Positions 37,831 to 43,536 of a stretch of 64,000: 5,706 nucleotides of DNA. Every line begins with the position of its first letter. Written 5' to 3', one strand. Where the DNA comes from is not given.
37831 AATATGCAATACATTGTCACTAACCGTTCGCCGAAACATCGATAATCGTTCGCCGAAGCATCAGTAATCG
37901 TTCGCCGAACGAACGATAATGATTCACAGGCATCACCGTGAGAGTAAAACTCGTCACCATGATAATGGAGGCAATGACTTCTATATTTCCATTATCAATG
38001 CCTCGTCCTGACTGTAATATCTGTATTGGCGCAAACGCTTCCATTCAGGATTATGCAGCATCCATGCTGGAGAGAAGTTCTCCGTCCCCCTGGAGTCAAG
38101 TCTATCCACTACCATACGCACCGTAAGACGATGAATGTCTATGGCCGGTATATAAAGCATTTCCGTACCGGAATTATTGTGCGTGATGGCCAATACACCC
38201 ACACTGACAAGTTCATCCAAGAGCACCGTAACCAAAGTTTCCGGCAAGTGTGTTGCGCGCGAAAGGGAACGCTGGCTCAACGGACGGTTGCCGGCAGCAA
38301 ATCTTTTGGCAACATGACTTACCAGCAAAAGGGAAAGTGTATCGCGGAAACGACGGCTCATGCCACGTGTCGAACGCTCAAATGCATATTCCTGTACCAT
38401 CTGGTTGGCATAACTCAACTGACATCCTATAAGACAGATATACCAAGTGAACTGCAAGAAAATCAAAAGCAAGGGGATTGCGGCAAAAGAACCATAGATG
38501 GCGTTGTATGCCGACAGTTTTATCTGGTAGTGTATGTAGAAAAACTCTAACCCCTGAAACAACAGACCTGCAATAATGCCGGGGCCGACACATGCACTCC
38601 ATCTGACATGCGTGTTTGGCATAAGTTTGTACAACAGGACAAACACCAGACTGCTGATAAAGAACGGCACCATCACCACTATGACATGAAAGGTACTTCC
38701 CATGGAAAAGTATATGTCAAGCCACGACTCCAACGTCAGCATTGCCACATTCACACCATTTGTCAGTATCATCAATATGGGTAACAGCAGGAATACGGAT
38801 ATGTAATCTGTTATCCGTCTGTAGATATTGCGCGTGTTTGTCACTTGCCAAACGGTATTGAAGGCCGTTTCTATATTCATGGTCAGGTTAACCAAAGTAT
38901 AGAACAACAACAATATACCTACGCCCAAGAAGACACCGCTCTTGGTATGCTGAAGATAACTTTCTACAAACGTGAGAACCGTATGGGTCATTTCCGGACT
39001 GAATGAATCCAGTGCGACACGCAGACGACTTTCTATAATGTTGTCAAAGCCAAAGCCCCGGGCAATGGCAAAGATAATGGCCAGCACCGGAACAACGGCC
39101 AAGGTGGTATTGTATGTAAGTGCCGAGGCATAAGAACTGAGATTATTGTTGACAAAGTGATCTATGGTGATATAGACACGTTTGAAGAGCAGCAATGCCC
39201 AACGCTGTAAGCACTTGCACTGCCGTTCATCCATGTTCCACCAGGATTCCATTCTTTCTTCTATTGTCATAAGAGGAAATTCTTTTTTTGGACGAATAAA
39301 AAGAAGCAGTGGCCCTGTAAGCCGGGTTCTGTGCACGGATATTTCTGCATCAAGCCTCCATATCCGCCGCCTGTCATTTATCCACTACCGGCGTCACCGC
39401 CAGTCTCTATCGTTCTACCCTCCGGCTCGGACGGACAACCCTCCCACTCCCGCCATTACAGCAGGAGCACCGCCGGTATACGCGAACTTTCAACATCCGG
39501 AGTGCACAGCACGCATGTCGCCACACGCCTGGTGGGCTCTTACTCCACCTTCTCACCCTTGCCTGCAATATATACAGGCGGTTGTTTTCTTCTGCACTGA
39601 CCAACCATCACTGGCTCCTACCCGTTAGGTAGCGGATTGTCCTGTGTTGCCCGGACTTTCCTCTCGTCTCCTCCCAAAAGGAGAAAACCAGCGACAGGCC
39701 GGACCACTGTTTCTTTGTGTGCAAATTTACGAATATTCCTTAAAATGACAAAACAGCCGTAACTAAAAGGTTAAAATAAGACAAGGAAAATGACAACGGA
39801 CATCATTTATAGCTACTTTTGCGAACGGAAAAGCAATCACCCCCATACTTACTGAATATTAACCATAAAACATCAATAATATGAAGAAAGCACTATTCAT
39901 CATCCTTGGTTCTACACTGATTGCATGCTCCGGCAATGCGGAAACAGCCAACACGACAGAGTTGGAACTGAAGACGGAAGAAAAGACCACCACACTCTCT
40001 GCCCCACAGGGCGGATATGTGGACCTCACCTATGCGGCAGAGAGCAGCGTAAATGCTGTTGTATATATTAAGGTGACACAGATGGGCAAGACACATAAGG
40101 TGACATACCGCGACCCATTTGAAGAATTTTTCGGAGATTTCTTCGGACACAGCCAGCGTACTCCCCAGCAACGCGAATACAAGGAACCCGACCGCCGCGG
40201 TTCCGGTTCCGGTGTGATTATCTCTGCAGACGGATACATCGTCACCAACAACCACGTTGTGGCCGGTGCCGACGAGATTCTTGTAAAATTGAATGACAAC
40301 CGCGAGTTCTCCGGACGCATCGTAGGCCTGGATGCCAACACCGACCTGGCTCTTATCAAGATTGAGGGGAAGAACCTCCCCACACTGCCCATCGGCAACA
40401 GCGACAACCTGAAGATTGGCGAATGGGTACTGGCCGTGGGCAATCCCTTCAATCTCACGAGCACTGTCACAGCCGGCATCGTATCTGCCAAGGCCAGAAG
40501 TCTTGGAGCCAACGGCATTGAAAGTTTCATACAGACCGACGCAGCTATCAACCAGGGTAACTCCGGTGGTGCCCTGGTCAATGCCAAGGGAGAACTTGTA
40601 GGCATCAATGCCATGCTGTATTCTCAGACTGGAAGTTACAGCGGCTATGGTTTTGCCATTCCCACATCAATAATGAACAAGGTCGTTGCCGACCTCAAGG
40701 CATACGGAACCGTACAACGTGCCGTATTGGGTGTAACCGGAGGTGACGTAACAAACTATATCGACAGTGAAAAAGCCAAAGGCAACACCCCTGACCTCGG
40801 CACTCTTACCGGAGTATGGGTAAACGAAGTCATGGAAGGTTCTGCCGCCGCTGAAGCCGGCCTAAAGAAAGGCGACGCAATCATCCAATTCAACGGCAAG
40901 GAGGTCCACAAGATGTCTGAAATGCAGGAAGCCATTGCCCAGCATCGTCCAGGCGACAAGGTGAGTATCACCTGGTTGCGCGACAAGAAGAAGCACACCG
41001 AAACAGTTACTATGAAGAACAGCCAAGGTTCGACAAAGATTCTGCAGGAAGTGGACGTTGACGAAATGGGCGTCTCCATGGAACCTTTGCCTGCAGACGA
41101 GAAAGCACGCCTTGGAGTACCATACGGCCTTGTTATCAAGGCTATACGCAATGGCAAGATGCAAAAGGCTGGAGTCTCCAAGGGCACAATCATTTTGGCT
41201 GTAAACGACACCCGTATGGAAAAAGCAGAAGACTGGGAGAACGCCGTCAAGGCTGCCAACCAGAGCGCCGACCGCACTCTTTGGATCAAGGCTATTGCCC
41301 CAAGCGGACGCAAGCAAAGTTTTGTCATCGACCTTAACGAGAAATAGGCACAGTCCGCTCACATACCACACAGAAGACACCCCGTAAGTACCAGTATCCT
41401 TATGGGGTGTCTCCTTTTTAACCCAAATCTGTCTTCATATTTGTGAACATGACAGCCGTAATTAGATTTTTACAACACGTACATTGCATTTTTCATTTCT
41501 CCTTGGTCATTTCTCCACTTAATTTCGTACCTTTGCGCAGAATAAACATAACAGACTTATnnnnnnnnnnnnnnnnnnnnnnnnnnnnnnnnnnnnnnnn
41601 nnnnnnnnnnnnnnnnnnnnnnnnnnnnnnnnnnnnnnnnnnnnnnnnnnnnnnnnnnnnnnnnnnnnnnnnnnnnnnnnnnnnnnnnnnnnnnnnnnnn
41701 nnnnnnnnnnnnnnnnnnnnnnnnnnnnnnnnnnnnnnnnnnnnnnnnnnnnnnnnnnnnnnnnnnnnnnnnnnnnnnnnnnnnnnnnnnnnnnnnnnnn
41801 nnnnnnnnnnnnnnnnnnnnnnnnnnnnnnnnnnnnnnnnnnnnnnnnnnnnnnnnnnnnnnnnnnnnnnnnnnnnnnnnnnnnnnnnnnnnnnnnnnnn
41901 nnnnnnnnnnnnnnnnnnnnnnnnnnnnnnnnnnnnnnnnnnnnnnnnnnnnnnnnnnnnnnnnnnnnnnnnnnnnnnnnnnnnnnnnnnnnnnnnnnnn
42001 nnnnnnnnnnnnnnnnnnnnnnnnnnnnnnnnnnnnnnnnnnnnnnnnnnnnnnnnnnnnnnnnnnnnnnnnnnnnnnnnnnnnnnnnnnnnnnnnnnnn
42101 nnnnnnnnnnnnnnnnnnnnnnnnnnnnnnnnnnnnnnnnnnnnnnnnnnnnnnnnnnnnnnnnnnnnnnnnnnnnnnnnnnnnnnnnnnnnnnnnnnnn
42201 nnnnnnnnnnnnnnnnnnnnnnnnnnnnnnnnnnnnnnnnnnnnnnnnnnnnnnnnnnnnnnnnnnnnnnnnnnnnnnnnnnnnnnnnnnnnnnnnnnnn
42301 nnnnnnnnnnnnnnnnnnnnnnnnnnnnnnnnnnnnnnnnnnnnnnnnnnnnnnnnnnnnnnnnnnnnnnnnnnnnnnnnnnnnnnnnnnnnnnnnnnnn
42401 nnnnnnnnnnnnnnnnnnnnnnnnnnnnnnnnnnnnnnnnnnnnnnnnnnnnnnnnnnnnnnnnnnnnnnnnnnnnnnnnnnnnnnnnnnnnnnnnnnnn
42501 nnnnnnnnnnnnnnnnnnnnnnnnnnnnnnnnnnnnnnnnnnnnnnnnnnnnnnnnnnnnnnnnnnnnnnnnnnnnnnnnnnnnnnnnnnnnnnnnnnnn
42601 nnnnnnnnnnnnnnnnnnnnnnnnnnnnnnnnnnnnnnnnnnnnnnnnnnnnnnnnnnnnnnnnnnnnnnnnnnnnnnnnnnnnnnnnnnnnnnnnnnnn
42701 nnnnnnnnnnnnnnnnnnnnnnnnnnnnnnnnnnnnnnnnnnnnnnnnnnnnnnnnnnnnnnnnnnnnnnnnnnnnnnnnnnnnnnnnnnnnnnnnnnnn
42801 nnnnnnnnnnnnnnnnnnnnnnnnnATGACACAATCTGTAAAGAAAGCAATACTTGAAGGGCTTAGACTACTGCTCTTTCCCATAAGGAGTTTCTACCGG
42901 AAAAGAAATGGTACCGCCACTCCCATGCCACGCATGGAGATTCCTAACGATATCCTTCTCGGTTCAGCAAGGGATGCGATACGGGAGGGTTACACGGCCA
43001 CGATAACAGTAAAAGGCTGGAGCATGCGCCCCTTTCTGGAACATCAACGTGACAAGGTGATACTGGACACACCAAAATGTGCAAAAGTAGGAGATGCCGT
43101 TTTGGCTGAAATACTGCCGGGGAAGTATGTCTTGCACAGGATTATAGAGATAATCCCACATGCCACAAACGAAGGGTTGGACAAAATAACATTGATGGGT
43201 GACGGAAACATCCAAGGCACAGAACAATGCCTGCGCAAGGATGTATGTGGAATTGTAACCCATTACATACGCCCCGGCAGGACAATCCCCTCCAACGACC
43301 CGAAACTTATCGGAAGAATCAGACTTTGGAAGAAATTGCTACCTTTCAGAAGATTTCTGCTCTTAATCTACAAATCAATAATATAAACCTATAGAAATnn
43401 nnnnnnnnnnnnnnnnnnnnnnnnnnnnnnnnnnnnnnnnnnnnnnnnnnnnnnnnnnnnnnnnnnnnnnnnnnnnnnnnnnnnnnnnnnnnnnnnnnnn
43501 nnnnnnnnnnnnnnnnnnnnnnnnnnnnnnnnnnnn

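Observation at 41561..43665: Orphan RRE cassette: secreted protein, HprK-like kinase, S26-like peptidase and PqqD, with no precursor, cyclase or transporter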

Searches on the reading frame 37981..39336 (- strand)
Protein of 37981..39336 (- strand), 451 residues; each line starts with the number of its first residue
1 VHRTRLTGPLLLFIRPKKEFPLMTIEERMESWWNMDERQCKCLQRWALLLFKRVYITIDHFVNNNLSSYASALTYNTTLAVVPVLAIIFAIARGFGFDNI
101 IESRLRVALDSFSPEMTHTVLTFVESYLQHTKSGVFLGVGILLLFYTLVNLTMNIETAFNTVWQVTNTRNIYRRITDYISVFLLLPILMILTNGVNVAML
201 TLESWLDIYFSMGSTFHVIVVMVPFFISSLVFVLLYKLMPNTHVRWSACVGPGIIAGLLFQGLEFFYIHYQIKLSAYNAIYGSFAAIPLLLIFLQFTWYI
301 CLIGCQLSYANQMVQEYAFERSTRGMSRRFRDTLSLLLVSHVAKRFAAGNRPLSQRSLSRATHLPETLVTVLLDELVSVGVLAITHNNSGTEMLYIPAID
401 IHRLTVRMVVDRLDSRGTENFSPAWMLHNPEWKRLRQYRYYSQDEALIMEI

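Call 3: search_protein_families(library=pfam, proteins=[window:37981-39336:-], max_evalue=0.1)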
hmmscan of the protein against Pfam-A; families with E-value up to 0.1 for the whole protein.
window:37981-39336:- (451 aa): 1 family
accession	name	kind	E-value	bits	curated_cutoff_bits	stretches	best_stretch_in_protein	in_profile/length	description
PF03631.20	Virul_fac_BrkB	-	1e-46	160.1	33.7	1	63-310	2-254/259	Virulence factor BrkB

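Call 4: search_protein_families(library=ncbifam, proteins=[window:37981-39336:-], max_evalue=0.1)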
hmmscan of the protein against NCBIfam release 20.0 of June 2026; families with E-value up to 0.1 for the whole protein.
window:37981-39336:- (451 aa): 4 families
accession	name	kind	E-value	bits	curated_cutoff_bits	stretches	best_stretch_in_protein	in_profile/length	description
NF002457.0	PRK01637.1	equivalog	5.7e-37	127.5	307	1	55-316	21-279/295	virulence factor BrkB family protein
NF003256.0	PRK04214.1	equivalog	6.7e-36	124.1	500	1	58-392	24-350/412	ribonuclease BN/unknown domain fusion protein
TIGR00765.1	yihY_not_rbn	subfamily_domain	6.3e-30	104.8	73.15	1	58-308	7-253/259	YihY family inner membrane protein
TIGR00766.1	TIGR00766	equivalog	4.4e-11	42.6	213.65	1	59-301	8-251/263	inner membrane protein YhjD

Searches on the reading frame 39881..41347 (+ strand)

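Call 3: search_protein_families(library=pfam, proteins=[window:39881-41347:+], max_evalue=0.1)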
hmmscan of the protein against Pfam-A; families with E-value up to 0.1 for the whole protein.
window:39881-41347:+ (488 aa): 11 families
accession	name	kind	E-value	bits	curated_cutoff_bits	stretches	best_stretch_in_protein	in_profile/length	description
PF13365.12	Trypsin_2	-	1.5e-36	126.7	27.6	1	109-242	1-144/144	Trypsin-like peptidase domain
PF00089.32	Trypsin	-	2.3e-20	73.8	20.6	1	104-268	18-219/220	Trypsin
PF13180.12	PDZ_2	-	3.4e-20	72.5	27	1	298-377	12-79/80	PDZ domain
PF17820.7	PDZ_6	-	1.5e-15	57.1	27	1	313-367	1-54/54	PDZ domain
PF00595.29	PDZ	-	4.1e-15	56.3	23.2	1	306-364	23-79/81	PDZ domain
PF14685.13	PDZ_Tricorn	-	1.8e-05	25.1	25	1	319-371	29-82/88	Tricorn protease PDZ domain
PF10459.15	Peptidase_S46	-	1.9e-05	24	22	1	219-243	626-650/698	Peptidase S46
PF01423.28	LSM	-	0.011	15.8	23.4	1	132-158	10-36/66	LSM domain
PF12671.13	Amidase_6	-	0.044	14.3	23.2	1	338-401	84-150/163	Putative amidase domain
PF21558.3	Pept_S41_N_bact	-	0.081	13.3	27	0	323-347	15-39/87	Bacteroidetes, Peptidase, S41 family, N-terminal domain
PF24952.1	DUF7761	-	0.095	13.2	27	0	230-250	25-45/105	Domain of unknown function (DUF7761)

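Call 4: search_protein_families(library=ncbifam, proteins=[window:39881-41347:+], max_evalue=0.1)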
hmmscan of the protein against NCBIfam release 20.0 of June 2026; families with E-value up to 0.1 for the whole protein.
window:39881-41347:+ (488 aa): 29 families (the best 25 are shown)
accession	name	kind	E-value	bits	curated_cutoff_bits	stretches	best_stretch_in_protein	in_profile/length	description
TIGR02037.1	degP_htrA_DO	subfamily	8.6e-130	433.5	416.2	1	50-470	4-424/434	Do family serine endopeptidase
NF041521.1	HhoA_HhoB_HtrA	equivalog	1.2e-87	294.3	450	2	52-379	6-332/335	HhoA/HhoB/HtrA family serine endopeptidase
NF007526.1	PRK10139.1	equivalog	5.2e-86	289.1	756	1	52-453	45-430/456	serine endoprotease DegQ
TIGR02038.1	protease_degS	equivalog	5.4e-80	269.2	422.95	1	99-380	70-348/351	outer membrane-stress sensor serine endopeptidase DegS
NF008189.1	PRK10942.1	equivalog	6.7e-76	255.7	720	1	99-454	105-452/477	serine endoprotease DegP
NF008147.1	PRK10898.1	equivalog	1.2e-75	254.9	408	1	100-380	71-349/352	outer membrane-stress sensor serine endopeptidase DegS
NF047968.1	SerProtHtrA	equivalog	1.2e-71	242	470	1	99-376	79-355/357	serine protease HtrA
NF040960.1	MamE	equivalog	3.3e-57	194.5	800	2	108-271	123-292/659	magnetosome formation protease MamE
NF053637.1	SerProtHtrAspr2045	equivalog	3.5e-52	177.7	650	1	41-382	46-390/394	serine protease HtrA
NF050055.1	SerProtHtrAMycob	equivalog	4.2e-49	167.8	800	1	105-379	225-499/502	serine protease HtrA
NF040961.1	MamO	equivalog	1.9e-24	86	800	1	108-275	99-270/648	magnetosome protein MamO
NF033740.0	MarP_fam_protase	equivalog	1.4e-22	80.3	250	1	104-273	208-378/390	MarP family serine protease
NF041199.1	trx7_PDZ_seleno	equivalog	2.4e-15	56.3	300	1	311-450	204-356/390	Trx7/PDZ domain-containing (seleno)protein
NF040965.1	MamP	equivalog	1.3e-11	44.7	300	1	298-378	126-201/290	magnetosome magnetite formation protein MamP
TIGR00054.1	TIGR00054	equivalog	9.5e-10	37.9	147.55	1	313-405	205-295/421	RIP metalloprotease RseP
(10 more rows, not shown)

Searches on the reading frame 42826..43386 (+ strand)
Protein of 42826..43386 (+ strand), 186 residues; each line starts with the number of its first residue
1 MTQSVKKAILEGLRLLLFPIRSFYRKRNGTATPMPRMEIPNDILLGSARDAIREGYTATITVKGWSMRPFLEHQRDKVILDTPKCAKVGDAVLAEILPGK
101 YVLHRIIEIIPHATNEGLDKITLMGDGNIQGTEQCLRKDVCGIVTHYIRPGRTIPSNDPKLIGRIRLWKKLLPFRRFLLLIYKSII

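Call 3: search_protein_families(library=pfam, proteins=[window:42826-43386:+], max_evalue=0.1)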
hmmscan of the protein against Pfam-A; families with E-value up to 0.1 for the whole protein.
window:42826-43386:+ (186 aa): 1 family
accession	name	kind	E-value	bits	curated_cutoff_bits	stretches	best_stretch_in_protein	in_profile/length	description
PF00717.28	Peptidase_S24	-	0.018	15.2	23.3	1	53-107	31-83/116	Peptidase S24-like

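Call 4: search_protein_families(library=ncbifam, proteins=[window:42826-43386:+], max_evalue=0.1)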
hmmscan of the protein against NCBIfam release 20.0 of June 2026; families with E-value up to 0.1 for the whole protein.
window:42826-43386:+ (186 aa): 1 family
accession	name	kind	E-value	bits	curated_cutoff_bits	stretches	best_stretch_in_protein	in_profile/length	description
TIGR02228.1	sigpep_I_arch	equivalog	0.0014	18.5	51.85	1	56-146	30-120/158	signal peptidase I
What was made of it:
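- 42826..43386 (+): Cytoplasmic S26B (SipW/SEC11-type) serine peptidase homologue (an LppS-like leader peptidase). It has an N-terminal helix at residues 41-53 before the catalytic Ser66, and a C-terminal amphipathic helical hairpin. TIGR02228 18.5 bits (call 4).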

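Call 15: search_solved_structures(query=window:42826-43386:+, max_evalue=1, show_alignments=2)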
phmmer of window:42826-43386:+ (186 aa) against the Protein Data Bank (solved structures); distinct sequences matched with E-value up to 1: 6.
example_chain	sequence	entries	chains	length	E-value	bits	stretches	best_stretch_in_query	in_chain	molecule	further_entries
6ra9_A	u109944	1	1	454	0.055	16.5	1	51-102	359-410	Elongation factor 1-alpha 2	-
6ra9_B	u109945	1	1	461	0.056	16.5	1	51-102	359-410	Elongation factor 1-alpha 2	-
4c0s_A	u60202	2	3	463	0.056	16.5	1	51-102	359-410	ELONGATION FACTOR 1-ALPHA 2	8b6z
9b0s_CF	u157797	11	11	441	0.29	14.1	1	51-102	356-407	Putative elongation factor 1-alpha-like 3 | Elongation factor 1-alpha 1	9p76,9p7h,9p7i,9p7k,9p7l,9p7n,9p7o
8g5z_EF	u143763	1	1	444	0.29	14.1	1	51-102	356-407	Elongation factor 1-alpha 1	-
5lzs_jj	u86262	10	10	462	0.31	14.1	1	51-102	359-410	Elongation factor 1-alpha 1 | eEF1A | eukaryotic elongation factor 1A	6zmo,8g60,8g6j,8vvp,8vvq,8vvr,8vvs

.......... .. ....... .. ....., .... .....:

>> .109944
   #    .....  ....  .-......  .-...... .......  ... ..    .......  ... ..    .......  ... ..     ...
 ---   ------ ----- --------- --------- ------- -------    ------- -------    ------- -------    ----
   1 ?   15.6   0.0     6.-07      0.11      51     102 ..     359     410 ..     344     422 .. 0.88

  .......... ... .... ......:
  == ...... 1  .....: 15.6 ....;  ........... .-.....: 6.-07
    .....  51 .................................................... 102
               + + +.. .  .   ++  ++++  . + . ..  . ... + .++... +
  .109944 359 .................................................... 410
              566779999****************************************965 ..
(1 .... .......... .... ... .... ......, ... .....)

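Call 37: find_homologous_proteins(query=window:42826-43386:+, max_evalue=0.001)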
Query window:42826-43386:+ (186 aa): 1340 proteins with E <= 0.001 among 1423 candidates; the best 120 are listed.
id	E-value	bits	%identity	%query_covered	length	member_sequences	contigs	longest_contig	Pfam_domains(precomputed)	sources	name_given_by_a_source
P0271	3.6e-119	413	99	100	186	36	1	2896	-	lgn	-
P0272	6.4e-104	364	90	100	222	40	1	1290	-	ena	-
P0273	2.0e-96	339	81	100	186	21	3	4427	-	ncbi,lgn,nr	ncbi:MAG: hypothetical protein UHK44_07130 [Bacteroidaceae bacterium]|nr:hypothetical protein [Bacte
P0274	6.7e-94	331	80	100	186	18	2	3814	-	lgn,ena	-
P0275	2.2e-92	326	78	100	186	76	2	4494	-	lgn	-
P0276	1.3e-88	314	77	100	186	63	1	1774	-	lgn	-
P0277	4.8e-88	312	76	100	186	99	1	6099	-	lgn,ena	-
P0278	1.2e-83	298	71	100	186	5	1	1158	-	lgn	-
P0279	3.0e-81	290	69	100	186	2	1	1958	-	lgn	-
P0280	7.2e-81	288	70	100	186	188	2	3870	-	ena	-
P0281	1.7e-80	287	70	100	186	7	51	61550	-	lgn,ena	-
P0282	2.2e-80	287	70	100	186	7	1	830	-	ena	-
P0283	7.0e-80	285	70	100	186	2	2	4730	-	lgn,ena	-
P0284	9.1e-79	282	69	100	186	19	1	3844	-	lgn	-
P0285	1.9e-78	281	69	100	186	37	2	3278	-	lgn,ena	-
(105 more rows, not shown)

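Call 51: predict_structure(alignment_id=A3)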
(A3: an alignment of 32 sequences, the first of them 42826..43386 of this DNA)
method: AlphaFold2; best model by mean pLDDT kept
length: 186 residues; sequences in the alignment: 32
mean_pLDDT: 82.3   pTM: 0.74
mean pLDDT of the five models: 82.3, 81.7, 80.6, 80.5, 78.2
residues with pLDDT >= 90: 55; 70-90: 110; 50-70: 18; < 50: 3
segments of 3 or more residues with pLDDT < 50: 65-67
pLDDT, mean of each block of 10 residues (from residue 1): 79 88 80 75 88 91 57 69 91 90 90 93 76 91 88 85 79 77 77
secondary structure, 60 per line:
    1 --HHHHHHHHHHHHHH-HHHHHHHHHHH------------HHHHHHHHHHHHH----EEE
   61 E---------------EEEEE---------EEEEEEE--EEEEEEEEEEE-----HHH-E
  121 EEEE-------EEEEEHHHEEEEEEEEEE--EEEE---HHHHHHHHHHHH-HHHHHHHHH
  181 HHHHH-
elements in order: H3-16 H18-28 H41-53 E58-61 E77-81 E91-97 E100-110 E120-124 E132-136 E140-149 E152-155 H159-170 H172-185
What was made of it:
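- On Housekeeping type I signal peptidase (S26): The model shows no hydrophobic transmembrane helix (call 51).
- The catalytic Ser loop of the peptidase model has pLDDT below 50 (call 51). The model shows no transmembrane anchor, only amphipathic helices (call 51).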

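Call 53: fold_search(model_id=the predicted structure, library=pdb)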
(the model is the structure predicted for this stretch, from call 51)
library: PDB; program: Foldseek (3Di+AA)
matches with E <= 10: 692; with E <= 0.001: 0
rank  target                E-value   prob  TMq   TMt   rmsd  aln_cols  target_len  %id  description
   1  7p2q_A                1.0e-03  1.00  0.41  0.50   6.2       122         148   21  Human Signal Peptidase Complex Paralog C (SPC-C) (released 2021-10-06)
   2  7p2p_A                3.3e-03  1.00  0.39  0.48   6.5       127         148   21  Human Signal Peptidase Complex Paralog A (SPC-A) (released 2021-10-06)
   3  1ay9_A                4.9e-03  1.00  0.35  0.57  10.0       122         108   20  WILD-TYPE UMUD' FROM E. COLI (released 1998-01-28)
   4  8gmt_A                5.8e-03  1.00  0.34  0.61   4.3        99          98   19  Structure of UmuD in complex with RecA filament (released 2022-12-21)
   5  1f39_A                6.2e-03  1.00  0.36  0.63   4.4       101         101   16  CRYSTAL STRUCTURE OF THE LAMBDA REPRESSOR C-TERMINAL DOMAIN (released 2000-07-26)
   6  6a2q                  6.2e-03  1.00  0.34  0.57   7.3       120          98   20  Mycobacterium tuberculosis LexA C-domain I (released 2019-01-23)
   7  6a2r_A                7.4e-03  1.00  0.33  0.56   6.3       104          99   21  Mycobacterium tuberculosis LexA C-domain II (released 2019-01-23)
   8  4wvj_A                7.8e-03  1.00  0.38  0.14   7.3       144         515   11  Crystal structure of the Type-I signal peptidase from Staphylococcus aureus (SpsB) in complex with an inhibitor peptid (released 2015-09-23)
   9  6a2s_A                8.8e-03  1.00  0.35  0.59   5.3       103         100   22  Mycobacterium tuberculosis LexA C-domain S160A (released 2019-01-23)
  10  1umu_A                1.1e-02  1.00  0.36  0.60   9.8       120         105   18  STRUCTURE DETERMINATION OF UMUD' BY MAD PHASING OF THE SELENOMETHIONYL PROTEIN (released 1996-08-01)
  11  1umu_B                1.1e-02  0.99  0.33  0.53   9.6       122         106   18  STRUCTURE DETERMINATION OF UMUD' BY MAD PHASING OF THE SELENOMETHIONYL PROTEIN (released 1996-08-01)
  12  6a2t                  1.4e-02  0.99  0.34  0.60   4.1       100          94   22  Mycobacterium tuberculosis LexA C-domain K197A (released 2019-01-23)
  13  4wvh_A                1.4e-02  0.92  0.27  0.11  11.8       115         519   15  Crystal structure of the Type-I signal peptidase from Staphylococcus aureus (SpsB) in complex with a substrate peptide (released 2015-09-23)
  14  3k2z_B                1.7e-02  1.00  0.37  0.35   3.9        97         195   18  Crystal structure of a LexA protein from Thermotoga maritima (released 2010-10-06)
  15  1kca_A                1.8e-02  1.00  0.35  0.61   5.1       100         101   16  Crystal Structure of the lambda Repressor C-terminal Domain Octamer (released 2001-12-21)
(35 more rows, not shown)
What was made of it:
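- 42826..43386 (+): Foldseek ranks SEC11C and SEC11A first (call 53).
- Checked: The model (pLDDT 82.3; call 51) matches SEC11C and SEC11A best, then UmuD', LexA, lambda cI, SpsB and SipA (call 53).
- Peptidase: SEC11C and SEC11A are the top fold matches, followed by other S24/S26 proteins (call 53).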

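Call 62: search_protein_families(library=padloc, proteins=[window:42826-43386:+], max_evalue=0.01)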
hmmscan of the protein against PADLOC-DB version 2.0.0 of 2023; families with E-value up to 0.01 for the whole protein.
window:42826-43386:+ (186 aa): 0 families
